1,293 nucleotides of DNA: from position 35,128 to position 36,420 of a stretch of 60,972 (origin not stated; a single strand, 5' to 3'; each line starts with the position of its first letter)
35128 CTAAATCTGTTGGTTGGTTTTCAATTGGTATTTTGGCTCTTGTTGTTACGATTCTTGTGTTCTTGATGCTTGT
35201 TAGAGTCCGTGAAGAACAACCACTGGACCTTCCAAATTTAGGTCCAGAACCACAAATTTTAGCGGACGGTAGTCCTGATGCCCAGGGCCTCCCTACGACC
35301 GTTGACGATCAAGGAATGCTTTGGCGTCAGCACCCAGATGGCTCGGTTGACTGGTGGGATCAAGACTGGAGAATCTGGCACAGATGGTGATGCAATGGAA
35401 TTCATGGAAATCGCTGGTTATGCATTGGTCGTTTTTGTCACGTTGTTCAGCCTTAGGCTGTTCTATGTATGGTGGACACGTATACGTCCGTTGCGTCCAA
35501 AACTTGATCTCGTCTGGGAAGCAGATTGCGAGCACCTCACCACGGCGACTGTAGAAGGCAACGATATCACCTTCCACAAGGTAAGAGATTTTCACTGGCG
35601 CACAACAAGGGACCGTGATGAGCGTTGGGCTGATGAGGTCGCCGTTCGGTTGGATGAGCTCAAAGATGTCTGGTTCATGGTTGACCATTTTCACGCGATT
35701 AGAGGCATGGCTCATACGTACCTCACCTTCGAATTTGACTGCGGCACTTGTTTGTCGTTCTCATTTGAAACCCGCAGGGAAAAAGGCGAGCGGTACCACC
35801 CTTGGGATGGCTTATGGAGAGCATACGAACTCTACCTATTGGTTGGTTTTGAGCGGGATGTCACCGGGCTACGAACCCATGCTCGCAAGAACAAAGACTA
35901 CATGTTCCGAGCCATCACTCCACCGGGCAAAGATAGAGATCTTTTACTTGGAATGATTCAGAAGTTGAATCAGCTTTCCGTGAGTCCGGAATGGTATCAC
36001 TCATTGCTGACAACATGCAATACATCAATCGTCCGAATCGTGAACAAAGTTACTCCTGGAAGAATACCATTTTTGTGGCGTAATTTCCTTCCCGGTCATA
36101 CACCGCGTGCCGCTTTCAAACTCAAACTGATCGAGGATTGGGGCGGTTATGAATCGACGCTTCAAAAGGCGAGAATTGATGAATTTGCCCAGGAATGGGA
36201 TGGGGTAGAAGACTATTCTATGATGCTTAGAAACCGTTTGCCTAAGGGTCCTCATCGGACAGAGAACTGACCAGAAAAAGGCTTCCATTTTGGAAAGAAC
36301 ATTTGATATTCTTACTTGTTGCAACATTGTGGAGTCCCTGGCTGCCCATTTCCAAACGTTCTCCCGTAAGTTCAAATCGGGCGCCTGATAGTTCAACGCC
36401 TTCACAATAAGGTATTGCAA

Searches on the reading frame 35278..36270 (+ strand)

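Call 26: search_protein_families(library=pfam, proteins=[window:35278-36270:+], max_evalue=0.01)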
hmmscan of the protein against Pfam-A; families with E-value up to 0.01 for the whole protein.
window:35278-36270:+ (330 aa): 1 family
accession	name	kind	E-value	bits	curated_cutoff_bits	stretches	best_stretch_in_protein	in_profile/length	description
PF13387.12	Lnb_N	-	3.4e-19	69.5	22.2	1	115-271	3-173/175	Lnb N-terminal periplasmic domain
